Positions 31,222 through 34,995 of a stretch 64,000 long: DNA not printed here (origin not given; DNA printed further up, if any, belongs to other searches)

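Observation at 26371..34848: Two paralogous giant surface proteins (FN3 array; NHL propeller plus FN3) sharing a novel C-terminal module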

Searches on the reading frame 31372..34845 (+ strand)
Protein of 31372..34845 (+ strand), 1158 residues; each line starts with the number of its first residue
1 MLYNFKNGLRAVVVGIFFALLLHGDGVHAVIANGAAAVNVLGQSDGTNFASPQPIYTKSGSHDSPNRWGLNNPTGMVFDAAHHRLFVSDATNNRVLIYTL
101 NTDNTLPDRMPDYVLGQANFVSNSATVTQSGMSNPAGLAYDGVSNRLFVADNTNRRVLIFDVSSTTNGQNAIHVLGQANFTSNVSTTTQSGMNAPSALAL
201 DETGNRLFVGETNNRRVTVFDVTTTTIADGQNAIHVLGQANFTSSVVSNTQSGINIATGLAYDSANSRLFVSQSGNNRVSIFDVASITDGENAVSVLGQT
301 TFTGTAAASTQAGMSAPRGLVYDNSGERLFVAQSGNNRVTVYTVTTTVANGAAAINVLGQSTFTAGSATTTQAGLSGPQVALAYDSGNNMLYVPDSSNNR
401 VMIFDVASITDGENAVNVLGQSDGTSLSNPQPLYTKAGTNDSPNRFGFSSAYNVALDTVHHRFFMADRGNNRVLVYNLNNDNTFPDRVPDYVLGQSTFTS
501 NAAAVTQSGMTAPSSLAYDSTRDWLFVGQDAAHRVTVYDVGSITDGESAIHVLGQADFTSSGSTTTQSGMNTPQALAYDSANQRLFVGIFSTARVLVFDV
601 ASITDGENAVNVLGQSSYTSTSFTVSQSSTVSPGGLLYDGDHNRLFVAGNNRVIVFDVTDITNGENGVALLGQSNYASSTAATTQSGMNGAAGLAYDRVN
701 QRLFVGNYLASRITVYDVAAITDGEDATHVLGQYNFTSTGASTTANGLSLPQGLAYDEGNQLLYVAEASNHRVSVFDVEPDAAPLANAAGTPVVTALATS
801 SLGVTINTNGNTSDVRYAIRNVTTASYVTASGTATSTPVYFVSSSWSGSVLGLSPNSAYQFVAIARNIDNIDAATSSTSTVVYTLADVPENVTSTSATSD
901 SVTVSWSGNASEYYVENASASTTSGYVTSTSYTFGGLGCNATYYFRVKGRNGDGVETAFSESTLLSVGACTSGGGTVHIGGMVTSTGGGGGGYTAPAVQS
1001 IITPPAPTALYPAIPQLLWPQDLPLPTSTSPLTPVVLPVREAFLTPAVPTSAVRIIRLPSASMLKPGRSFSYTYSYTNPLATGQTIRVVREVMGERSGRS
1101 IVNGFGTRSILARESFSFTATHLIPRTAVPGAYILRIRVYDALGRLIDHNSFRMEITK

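Call 4: search_protein_families(library=pfam, proteins=[window:31372-34845:+], max_evalue=0.1)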
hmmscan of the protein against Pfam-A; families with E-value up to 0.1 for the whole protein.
window:31372-34845:+ (1158 aa): 8 families
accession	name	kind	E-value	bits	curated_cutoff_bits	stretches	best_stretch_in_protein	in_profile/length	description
PF01436.27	NHL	-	3e-28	96.8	20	3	748-776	1-28/28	NHL repeat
PF01731.26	Arylesterase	-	3.8e-26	91.5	21.3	1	734-779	39-84/86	Arylesterase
PF08450.18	SGL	-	3e-15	56.9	26.3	2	246-344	125-212/246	SMP-30/Gluconolactonase/LRE-like region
PF10282.15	Lactonase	-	6.6e-12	45.7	21.7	1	674-789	230-331/344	Lactonase, 7-bladed beta-propeller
PF00041.27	fn3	-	1.1e-07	32.4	25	1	888-961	2-79/84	Fibronectin type III domain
PF06977.17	SdiA-regulated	-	1e-06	28.6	21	0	681-737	111-165/249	SdiA-regulated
PF08527.15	PAD_M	-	0.0001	22.4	24.8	0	146-189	86-129/159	Protein-arginine deiminase (PAD) middle domain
PF22095.1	BT_3535-like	-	0.056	13.9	27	0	662-704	125-167/182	BT_3535-like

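Call 6: search_protein_families(library=ncbifam, proteins=[window:31372-34845:+], max_evalue=0.1)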
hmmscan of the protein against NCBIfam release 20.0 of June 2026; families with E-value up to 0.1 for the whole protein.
window:31372-34845:+ (1158 aa): 5 families
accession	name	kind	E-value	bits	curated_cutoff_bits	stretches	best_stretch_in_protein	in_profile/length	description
NF052280.1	7_blade_YncE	equivalog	6.9e-11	41.5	400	0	453-482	220-249/338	7-bladed beta-propeller protein YncE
TIGR03866.1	PQQ_ABC_repeats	subfamily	2.6e-10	39.9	287.3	1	168-227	61-117/310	PQQ-dependent catabolism-associated beta-propeller protein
NF038117.1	choice_anch_I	subfamily_domain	6.5e-10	38.5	300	0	139-202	5-68/458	choice-of-anchor I family protein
NF008258.1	PRK11028.1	equivalog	2.7e-05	23.4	370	0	194-250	82-137/330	6-phosphogluconolactonase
NF004930.0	PRK06287.1-1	subfamily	0.08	12.9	142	0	548-582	35-69/110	cobalt transport protein CbiN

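Call 46: find_encoding_contigs(protein=window:31372-34845:+, flank=1000, max_places=3)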
Protein window:31372-34845:+ (1158 aa): no gene with exactly this product is on record in the collection.

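Call 81: find_homologous_proteins(query=window:31372-34845:+, max_evalue=1e-30)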
Query window:31372-34845:+ (1158 aa): 2011 proteins with E <= 1e-30 among 8000 candidates; the best 120 are listed.
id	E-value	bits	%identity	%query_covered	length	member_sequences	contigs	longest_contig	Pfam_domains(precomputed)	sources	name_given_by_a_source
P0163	0.0e+0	2503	100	100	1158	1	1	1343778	PF08816.18,PF10282.16,PF06977.18,PF01731.27,PF01436.28,PF00041.28,PF08450.19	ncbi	-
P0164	0.0e+0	2033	46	67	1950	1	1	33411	PF10282.16,PF01731.27,PF01436.28,PF08450.19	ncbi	-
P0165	0.0e+0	1948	51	64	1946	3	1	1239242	PF08816.18,PF10282.16,PF06977.18,PF01731.27,PF08527.16,PF01436.28,PF14022.12,PF08450.19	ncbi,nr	ncbi:hypothetical protein K8942_00585 [Candidatus Peribacteria bacterium]|nr:MAG: hypothetical prote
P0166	0.0e+0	1912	47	65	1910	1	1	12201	PF08816.18,PF10282.16,PF17170.11,PF01731.27,PF08527.16,PF01436.28,PF25021.2,PF08450.19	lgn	-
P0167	0.0e+0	1894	53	65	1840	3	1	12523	PF08816.18,PF23385.2,PF23609.2,PF10282.16,PF06977.18,PF17170.11,PF13645.12,PF01731.27,PF01436.28,PF08450.19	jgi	jgi:DNA-binding beta-propeller fold protein YncE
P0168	0.0e+0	1877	50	63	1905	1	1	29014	PF10282.16,PF06977.18,PF17170.11,PF13645.12,PF01731.27,PF01436.28,PF25021.2,PF06739.18,PF08450.19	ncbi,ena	-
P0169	0.0e+0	1862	42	82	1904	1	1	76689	PF10282.16,PF17170.11,PF01731.27,PF08527.16,PF01436.28,PF14022.12,PF08450.19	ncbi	-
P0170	0.0e+0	1862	49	65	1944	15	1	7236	PF08816.18,PF10282.16,PF17170.11,PF01731.27,PF08527.16,PF01436.28,PF08450.19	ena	-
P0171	0.0e+0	1839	49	65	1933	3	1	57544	PF08816.18,PF10282.16,PF17170.11,PF01731.27,PF01436.28,PF25021.2,PF08450.19,PF16755.12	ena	-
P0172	0.0e+0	1824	46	65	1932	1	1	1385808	PF08816.18,PF10282.16,PF17170.11,PF01731.27,PF01436.28,PF08450.19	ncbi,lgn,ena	-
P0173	0.0e+0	1823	52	64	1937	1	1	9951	PF08816.18,PF10282.16,PF06977.18,PF17170.11,PF13645.12,PF01731.27,PF01436.28,PF25021.2,PF08450.19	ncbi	-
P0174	0.0e+0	1812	48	65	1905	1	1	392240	PF08816.18,PF17170.11,PF01731.27,PF01436.28,PF14022.12,PF08450.19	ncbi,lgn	-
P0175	0.0e+0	1800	43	66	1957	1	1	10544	PF10282.16,PF06977.18,PF17170.11,PF01731.27,PF01436.28,PF25021.2,PF08450.19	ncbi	-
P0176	0.0e+0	1783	50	64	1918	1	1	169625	PF10282.16,PF06977.18,PF01731.27,PF01436.28,PF14022.12,PF08450.19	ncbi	-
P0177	0.0e+0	1774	50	64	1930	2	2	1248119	PF08816.18,PF10282.16,PF06977.18,PF17170.11,PF01731.27,PF01436.28,PF25021.2,PF14022.12,PF08450.19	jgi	-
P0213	3.5e-226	772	51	70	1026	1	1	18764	PF10282.16,PF06977.18,PF01731.27,PF01436.28,PF01471.24,PF08450.19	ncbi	-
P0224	5.9e-220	751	51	64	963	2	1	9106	PF01731.27,PF01436.28,PF01471.24,PF08450.19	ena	-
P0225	6.1e-220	751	50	65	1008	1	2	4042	PF10282.16,PF17170.11,PF01731.27,PF00395.26,PF01436.28,PF08450.19,PF07010.18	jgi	-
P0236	2.5e-213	729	46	72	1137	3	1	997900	PF08816.18,PF10282.16,PF06977.18,PF01731.27,PF00395.26,PF01436.28,PF25021.2,PF08450.19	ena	-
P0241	9.3e-211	721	46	72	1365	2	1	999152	PF08816.18,PF10282.16,PF06977.18,PF01731.27,PF00395.26,PF01436.28,PF25021.2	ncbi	-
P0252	5.4e-206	705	48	65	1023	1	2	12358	PF01731.27,PF01436.28,PF01471.24,PF08450.19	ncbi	-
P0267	1.1e-201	691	49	65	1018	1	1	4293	PF06977.18,PF01731.27,PF01436.28,PF01471.24,PF08450.19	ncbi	-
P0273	2.0e-200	687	42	65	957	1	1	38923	PF10282.16,PF01731.27,PF01436.28,PF01471.24,PF08450.19,PF22645.2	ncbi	ncbi:MAG TPA: peptidoglycan-binding protein [Candidatus Paceibacterota bacterium]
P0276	4.7e-200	685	46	68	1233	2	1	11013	PF10282.16,PF01731.27,PF00395.26,PF01436.28,PF08450.19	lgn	-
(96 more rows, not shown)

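Call 82: search_protein_families(library=pfam, proteins=[P0213, P0224, P0252, P0267, P0273, P0236, P0241, P0225, P0276], max_evalue=0.00001)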
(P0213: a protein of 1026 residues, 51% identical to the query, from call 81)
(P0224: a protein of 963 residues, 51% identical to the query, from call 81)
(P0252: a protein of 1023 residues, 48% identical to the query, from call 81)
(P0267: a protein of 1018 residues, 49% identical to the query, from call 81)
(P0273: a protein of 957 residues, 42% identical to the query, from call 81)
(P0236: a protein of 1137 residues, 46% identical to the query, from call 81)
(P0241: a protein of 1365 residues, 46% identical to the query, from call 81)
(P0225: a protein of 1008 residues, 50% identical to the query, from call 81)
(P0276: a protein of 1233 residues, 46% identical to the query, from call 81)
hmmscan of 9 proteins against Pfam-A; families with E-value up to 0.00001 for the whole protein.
P0213 (1026 aa): 6 families
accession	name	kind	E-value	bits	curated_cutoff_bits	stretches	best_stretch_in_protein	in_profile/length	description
PF01436.27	NHL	-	1.2e-36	123.3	20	0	751-777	3-28/28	NHL repeat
PF01731.26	Arylesterase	-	2.1e-18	66.7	21.3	0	120-159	44-83/86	Arylesterase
PF06977.17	SdiA-regulated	-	1.7e-14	54.1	21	0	502-592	60-142/249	SdiA-regulated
PF10282.15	Lactonase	-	3.9e-14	53.1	21.7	1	308-660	31-322/344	Lactonase, 7-bladed beta-propeller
PF01471.23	PG_binding_1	-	3.5e-11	43.5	23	1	965-1015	4-54/57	Putative peptidoglycan binding domain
PF08450.18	SGL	-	2.3e-06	27.8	26.3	0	619-719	124-213/246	SMP-30/Gluconolactonase/LRE-like region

P0224 (963 aa): 4 families
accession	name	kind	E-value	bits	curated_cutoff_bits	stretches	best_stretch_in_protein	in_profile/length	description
PF01731.26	Arylesterase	-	1.5e-35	121.7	21.3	0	111-149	46-84/86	Arylesterase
PF01436.27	NHL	-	5.2e-29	99.2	20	0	238-266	1-28/28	NHL repeat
PF08450.18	SGL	-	2.4e-14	54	26.3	0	233-327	128-211/246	SMP-30/Gluconolactonase/LRE-like region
PF01471.23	PG_binding_1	-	1.7e-12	47.8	23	1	899-962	2-57/57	Putative peptidoglycan binding domain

P0252 (1023 aa): 4 families
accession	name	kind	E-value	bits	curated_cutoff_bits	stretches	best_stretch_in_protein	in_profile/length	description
PF01436.27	NHL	-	1.7e-48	160.7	20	0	249-276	2-28/28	NHL repeat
PF01731.26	Arylesterase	-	8.1e-18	64.9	21.3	0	115-158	41-84/86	Arylesterase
PF01471.23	PG_binding_1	-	1e-11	45.3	23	1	953-1014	2-54/57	Putative peptidoglycan binding domain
PF08450.18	SGL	-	2.9e-09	37.3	26.3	0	503-597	133-216/246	SMP-30/Gluconolactonase/LRE-like region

P0267 (1018 aa): 5 families
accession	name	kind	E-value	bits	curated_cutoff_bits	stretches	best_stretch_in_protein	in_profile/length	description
PF01436.27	NHL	-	6.1e-23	80.1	20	0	679-706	2-28/28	NHL repeat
PF01731.26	Arylesterase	-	1e-21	77.3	21.3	0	551-590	45-84/86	Arylesterase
PF01471.23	PG_binding_1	-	4.8e-11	43.1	23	1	949-1010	2-54/57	Putative peptidoglycan binding domain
PF08450.18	SGL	-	1.3e-10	41.7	26.3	0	551-648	125-212/246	SMP-30/Gluconolactonase/LRE-like region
PF06977.17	SdiA-regulated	-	3.3e-07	30.2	21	0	182-271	115-196/249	SdiA-regulated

P0273 (957 aa): 5 families
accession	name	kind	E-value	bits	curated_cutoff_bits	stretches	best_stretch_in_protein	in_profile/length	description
PF01436.27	NHL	-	4e-24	83.8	20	0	696-724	1-28/28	NHL repeat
PF01731.26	Arylesterase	-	5.2e-14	52.6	21.3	0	692-723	49-80/86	Arylesterase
PF08450.18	SGL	-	2.6e-11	44.1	26.3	0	586-678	146-226/246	SMP-30/Gluconolactonase/LRE-like region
PF10282.15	Lactonase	-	4e-11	43.2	21.7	0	255-412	35-175/344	Lactonase, 7-bladed beta-propeller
PF01471.23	PG_binding_1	-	1.7e-10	41.4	23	1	887-950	1-54/57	Putative peptidoglycan binding domain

P0236 (1137 aa): 7 families
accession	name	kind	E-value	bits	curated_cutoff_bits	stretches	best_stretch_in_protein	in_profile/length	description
PF01436.27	NHL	-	5.2e-50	165.5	20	0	459-482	6-28/28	NHL repeat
PF01731.26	Arylesterase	-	2.7e-27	95.2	21.3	0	131-170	45-84/86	Arylesterase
PF00395.25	SLH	-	2.6e-18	66.2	20.8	1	1013-1055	1-43/44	S-layer homology domain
PF10282.15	Lactonase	-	7.4e-16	58.7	21.7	0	232-360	7-126/344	Lactonase, 7-bladed beta-propeller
PF08450.18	SGL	-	4.7e-13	49.7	26.3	0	80-169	136-212/246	SMP-30/Gluconolactonase/LRE-like region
PF06977.17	SdiA-regulated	-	3.4e-11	43.2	21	0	253-349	115-201/249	SdiA-regulated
PF25021.1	TEN_NHL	-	8.9e-09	35.2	27.1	0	504-659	188-353/357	Teneurin NHL domain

P0241 (1365 aa): 5 families
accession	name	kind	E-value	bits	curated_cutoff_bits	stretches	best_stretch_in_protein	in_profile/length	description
PF01436.27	NHL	-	4.3e-49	162.6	20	0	459-482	6-28/28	NHL repeat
PF01731.26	Arylesterase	-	2e-26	92.4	21.3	0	131-170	45-84/86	Arylesterase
PF00395.25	SLH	-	5.2e-18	65.2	20.8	1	1241-1283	1-43/44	S-layer homology domain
PF10282.15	Lactonase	-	1.5e-15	57.7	21.7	0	235-360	11-126/344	Lactonase, 7-bladed beta-propeller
PF06977.17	SdiA-regulated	-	1.3e-10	41.3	21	0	212-349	77-201/249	SdiA-regulated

P0225 (1008 aa): 6 families
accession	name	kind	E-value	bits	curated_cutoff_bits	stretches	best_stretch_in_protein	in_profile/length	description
PF01436.27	NHL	-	1.4e-39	132.6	20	0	115-142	2-28/28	NHL repeat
PF01731.26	Arylesterase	-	6.2e-23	81.2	21.3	0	661-700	43-82/86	Arylesterase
PF00395.25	SLH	-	4e-15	56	20.8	1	944-993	1-44/44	S-layer homology domain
PF08450.18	SGL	-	1.5e-10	41.6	26.3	0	51-143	132-211/246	SMP-30/Gluconolactonase/LRE-like region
PF10282.15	Lactonase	-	4e-09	36.6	21.7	0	108-311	30-207/344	Lactonase, 7-bladed beta-propeller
PF07010.17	Endomucin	-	1.1e-06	29.2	26.6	0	636-811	8-173/260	Endomucin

P0276 (1233 aa): 5 families
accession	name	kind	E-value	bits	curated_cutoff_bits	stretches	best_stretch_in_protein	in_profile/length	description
PF10282.15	Lactonase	-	1.4e-25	90.6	21.7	1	131-346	82-275/344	Lactonase, 7-bladed beta-propeller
PF00395.25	SLH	-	6e-25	87.4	20.8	1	1114-1156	2-44/44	S-layer homology domain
PF01731.26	Arylesterase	-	1.8e-24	86.2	21.3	0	735-770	41-76/86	Arylesterase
PF01436.27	NHL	-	3.3e-17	62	20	0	687-715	1-28/28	NHL repeat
PF08450.18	SGL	-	1.1e-14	55.1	26.3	0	619-716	125-211/246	SMP-30/Gluconolactonase/LRE-like region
